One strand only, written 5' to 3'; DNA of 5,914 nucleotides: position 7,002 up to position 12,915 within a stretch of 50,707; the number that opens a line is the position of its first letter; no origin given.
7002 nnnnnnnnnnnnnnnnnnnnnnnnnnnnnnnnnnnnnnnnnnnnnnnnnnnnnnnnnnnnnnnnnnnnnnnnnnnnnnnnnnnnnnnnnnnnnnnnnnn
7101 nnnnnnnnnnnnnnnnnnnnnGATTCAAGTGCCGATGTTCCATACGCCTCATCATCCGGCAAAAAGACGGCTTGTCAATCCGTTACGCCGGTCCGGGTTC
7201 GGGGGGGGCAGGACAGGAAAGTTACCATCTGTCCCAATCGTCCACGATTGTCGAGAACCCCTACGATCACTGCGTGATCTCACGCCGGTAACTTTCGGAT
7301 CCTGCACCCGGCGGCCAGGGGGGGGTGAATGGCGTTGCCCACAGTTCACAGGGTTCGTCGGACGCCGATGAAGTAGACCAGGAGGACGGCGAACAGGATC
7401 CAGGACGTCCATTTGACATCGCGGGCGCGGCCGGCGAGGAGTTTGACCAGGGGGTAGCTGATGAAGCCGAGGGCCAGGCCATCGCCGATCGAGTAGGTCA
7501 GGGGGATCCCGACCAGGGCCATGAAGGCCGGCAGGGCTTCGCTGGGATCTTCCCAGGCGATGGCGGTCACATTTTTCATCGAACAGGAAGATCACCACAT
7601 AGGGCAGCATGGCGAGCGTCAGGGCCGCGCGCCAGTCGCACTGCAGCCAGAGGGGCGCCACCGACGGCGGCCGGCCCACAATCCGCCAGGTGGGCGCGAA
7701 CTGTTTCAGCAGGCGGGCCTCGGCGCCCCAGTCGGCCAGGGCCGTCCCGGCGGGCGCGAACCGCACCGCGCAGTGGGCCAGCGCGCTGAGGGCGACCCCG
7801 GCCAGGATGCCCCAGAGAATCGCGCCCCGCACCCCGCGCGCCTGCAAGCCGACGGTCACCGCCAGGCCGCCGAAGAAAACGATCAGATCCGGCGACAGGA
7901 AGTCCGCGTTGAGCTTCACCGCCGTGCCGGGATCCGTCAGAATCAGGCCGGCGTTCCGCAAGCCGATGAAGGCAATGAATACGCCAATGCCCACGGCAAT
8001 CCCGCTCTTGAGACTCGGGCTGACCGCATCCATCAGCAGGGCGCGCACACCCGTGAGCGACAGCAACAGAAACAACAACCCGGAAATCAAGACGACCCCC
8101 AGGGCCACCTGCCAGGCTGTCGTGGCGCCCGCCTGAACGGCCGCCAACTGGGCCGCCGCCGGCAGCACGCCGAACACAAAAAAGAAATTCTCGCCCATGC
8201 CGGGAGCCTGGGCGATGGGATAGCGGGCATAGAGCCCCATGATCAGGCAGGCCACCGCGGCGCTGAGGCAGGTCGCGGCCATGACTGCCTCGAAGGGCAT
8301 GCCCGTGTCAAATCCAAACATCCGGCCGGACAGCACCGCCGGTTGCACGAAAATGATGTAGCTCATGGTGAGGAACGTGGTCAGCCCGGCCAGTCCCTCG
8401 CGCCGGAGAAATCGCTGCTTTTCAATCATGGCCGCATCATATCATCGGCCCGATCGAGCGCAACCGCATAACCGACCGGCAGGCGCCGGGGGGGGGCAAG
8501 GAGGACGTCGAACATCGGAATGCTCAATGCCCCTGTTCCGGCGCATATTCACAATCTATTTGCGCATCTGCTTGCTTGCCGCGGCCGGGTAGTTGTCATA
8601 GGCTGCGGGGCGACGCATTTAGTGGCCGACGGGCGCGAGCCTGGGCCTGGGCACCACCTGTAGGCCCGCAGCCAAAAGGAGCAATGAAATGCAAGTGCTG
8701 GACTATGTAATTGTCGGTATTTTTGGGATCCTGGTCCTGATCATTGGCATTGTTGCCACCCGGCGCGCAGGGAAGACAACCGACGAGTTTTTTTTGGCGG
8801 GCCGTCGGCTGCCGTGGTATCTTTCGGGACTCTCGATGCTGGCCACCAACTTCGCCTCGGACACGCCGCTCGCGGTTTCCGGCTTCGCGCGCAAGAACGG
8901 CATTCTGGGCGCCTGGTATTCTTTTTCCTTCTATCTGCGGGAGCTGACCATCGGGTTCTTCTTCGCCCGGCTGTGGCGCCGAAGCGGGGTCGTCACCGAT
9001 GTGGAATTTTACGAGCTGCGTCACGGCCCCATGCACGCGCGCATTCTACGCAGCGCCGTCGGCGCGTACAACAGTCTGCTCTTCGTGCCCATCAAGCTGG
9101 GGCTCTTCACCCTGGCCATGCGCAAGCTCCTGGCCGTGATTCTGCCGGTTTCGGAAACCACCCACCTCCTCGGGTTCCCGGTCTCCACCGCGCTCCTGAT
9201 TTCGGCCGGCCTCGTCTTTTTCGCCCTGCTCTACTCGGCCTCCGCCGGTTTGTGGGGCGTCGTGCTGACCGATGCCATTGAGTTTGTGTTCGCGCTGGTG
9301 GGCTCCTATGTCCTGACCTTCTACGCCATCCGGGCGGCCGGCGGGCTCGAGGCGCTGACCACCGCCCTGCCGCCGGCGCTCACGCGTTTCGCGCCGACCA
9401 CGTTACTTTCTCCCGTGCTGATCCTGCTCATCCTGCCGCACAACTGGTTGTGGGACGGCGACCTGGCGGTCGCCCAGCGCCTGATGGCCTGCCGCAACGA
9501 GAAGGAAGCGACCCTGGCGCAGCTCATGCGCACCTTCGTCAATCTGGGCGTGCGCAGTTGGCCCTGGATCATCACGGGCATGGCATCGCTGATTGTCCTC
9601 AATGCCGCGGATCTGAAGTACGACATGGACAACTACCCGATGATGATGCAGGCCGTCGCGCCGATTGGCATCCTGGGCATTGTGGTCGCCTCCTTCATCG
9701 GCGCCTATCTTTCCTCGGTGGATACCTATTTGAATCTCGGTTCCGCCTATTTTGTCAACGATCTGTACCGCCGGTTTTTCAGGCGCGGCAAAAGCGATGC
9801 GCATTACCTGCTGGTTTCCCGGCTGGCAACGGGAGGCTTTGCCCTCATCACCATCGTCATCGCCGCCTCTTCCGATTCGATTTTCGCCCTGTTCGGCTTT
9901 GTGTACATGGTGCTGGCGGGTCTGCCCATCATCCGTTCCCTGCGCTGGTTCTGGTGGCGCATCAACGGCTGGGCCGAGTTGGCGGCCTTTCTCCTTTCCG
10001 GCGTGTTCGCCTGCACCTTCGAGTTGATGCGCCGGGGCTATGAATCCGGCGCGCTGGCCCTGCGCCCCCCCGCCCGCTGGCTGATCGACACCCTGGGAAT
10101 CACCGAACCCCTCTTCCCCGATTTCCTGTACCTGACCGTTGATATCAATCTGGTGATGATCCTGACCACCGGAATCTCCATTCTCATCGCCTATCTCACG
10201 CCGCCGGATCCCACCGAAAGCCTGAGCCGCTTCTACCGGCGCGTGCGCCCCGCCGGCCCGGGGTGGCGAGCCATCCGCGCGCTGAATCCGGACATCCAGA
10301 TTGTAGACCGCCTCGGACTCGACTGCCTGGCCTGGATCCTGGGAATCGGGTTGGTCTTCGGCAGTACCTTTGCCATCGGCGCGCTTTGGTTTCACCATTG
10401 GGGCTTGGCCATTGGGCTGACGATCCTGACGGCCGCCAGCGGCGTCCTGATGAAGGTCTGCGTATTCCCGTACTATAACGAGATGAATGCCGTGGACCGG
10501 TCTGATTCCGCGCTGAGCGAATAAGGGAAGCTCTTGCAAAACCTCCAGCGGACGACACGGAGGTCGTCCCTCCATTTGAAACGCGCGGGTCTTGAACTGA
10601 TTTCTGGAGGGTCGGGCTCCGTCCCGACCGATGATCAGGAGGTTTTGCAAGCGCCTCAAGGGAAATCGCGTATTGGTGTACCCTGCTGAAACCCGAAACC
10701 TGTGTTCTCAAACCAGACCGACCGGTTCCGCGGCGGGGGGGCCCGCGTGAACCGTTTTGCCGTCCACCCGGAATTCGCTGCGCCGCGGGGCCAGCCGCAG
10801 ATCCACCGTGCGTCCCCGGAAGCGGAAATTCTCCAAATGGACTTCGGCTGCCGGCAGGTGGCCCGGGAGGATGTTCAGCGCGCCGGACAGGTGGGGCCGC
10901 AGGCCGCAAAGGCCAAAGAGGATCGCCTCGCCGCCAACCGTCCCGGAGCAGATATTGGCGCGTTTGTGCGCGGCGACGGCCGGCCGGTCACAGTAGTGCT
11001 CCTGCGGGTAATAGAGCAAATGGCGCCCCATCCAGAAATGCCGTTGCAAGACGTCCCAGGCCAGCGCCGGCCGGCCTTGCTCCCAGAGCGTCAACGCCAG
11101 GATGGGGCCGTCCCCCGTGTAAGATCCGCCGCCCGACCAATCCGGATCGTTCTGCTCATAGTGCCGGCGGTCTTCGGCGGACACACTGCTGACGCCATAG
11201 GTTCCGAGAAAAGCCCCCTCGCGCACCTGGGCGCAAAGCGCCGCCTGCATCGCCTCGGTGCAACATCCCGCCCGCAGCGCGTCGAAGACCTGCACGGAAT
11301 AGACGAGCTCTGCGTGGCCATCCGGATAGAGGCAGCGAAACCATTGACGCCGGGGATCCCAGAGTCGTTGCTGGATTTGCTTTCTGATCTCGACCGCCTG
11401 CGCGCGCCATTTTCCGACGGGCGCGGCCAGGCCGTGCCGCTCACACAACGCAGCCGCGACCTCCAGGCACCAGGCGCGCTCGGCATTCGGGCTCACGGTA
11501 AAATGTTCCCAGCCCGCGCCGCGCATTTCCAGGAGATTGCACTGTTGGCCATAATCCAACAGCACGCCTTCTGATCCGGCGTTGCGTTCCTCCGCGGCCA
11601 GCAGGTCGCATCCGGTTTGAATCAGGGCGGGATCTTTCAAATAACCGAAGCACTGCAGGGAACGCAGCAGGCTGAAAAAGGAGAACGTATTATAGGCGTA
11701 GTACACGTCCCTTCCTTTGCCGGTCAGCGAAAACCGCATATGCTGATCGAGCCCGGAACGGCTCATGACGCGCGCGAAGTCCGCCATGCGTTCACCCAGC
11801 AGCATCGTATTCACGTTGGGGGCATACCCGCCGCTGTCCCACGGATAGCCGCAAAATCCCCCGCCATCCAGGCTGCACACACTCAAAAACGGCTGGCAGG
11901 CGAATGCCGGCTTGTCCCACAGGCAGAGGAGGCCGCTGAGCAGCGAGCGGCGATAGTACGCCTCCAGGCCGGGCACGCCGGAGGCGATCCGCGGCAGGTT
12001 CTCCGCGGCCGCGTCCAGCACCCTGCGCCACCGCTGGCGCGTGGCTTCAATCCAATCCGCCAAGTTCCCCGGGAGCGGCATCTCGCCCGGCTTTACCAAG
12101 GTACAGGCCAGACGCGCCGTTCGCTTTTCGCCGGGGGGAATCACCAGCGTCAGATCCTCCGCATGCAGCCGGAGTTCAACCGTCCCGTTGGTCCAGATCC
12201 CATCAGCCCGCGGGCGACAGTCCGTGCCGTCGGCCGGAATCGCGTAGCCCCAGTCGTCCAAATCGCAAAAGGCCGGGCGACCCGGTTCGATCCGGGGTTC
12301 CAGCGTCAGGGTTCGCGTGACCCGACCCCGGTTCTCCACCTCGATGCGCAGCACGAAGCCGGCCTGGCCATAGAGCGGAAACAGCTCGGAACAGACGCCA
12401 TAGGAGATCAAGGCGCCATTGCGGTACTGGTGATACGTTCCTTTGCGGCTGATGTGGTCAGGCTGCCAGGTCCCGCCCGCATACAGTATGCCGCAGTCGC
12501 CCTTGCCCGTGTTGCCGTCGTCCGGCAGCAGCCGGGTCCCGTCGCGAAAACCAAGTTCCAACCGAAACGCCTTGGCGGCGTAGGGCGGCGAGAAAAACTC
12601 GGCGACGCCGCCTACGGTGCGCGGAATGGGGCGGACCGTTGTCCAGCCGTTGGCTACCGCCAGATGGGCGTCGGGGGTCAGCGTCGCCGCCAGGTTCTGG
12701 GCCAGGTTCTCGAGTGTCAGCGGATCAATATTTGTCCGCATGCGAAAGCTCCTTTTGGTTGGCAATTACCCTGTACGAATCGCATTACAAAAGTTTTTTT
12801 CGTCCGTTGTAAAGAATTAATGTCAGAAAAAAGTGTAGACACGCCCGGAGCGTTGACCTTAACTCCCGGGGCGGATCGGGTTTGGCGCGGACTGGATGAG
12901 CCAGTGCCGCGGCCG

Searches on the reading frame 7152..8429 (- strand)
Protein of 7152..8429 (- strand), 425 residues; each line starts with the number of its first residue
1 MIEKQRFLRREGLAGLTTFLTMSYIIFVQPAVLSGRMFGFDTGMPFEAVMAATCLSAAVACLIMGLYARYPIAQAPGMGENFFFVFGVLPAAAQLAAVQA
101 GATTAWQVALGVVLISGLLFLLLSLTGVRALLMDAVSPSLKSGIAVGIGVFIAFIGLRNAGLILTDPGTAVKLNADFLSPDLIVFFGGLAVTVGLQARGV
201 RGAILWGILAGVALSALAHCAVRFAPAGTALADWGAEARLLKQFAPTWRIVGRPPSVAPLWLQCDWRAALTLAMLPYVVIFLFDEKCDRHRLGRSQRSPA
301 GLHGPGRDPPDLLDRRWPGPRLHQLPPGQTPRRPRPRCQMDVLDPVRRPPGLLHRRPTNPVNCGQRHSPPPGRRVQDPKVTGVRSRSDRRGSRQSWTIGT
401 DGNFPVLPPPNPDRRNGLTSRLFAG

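Call 20: search_protein_families(library=pfam, proteins=[window:7152-8429:-], max_evalue=0.001)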
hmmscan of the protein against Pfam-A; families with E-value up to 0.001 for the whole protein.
window:7152-8429:- (425 aa): 1 family
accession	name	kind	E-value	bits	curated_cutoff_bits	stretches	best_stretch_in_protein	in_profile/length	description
PF00860.26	Xan_ur_permease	-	1.7e-22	80.1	27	1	13-227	5-209/389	Permease family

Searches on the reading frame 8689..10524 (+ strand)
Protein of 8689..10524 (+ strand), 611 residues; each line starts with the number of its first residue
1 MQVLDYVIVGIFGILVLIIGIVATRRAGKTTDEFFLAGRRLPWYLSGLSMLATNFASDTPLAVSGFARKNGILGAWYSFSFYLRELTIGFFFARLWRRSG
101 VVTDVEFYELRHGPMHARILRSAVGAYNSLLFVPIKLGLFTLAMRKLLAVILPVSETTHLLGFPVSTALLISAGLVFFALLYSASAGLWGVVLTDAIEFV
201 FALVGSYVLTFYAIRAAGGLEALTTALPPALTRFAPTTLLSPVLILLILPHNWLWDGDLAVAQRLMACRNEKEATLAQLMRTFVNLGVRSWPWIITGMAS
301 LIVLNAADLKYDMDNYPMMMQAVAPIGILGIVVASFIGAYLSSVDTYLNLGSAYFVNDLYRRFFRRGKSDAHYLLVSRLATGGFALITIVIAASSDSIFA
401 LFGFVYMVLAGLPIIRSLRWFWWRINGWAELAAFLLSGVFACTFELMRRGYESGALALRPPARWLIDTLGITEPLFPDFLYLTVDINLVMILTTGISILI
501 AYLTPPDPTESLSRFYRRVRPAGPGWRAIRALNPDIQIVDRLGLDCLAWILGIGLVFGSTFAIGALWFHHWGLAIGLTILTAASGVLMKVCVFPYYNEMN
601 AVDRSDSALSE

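Call 20: search_protein_families(library=pfam, proteins=[window:8689-10524:+], max_evalue=0.001)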
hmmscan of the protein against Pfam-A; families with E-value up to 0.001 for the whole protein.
window:8689-10524:+ (611 aa): 1 family
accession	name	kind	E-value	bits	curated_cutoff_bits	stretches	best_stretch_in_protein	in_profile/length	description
PF00474.23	SSF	-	3.7e-25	89.1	22.8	1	34-426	1-395/406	Sodium:solute symporter family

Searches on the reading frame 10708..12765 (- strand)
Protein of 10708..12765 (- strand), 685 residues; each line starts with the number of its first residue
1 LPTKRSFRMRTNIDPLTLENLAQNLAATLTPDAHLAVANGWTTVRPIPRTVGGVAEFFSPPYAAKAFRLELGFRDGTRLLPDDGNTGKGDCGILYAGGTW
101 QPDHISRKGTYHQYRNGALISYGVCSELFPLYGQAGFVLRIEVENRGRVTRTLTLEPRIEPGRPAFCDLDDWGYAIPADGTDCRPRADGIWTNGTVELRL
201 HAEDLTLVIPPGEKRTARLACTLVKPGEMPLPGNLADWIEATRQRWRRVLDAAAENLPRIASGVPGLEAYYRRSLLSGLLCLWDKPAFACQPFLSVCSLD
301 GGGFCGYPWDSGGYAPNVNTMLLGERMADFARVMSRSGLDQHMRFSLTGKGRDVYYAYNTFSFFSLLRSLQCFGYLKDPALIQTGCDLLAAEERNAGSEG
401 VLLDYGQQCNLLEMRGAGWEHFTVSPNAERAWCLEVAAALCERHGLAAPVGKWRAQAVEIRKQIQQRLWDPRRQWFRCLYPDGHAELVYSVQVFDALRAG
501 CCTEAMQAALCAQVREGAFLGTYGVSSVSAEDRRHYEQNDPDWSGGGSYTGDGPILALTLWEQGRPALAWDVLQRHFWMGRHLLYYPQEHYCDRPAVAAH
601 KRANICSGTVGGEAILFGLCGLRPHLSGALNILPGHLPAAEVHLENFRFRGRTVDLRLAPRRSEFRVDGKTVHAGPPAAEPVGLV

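Call 20: search_protein_families(library=pfam, proteins=[window:10708-12765:-], max_evalue=0.001)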
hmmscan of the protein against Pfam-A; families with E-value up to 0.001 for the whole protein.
window:10708-12765:- (685 aa): 1 family
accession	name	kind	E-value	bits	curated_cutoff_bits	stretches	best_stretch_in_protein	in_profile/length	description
PF22422.2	MGH1-like_GH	-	1.3e-07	32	27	1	438-545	187-294/356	Mannosylglycerate hydrolase MGH1-like glycoside hydrolase domain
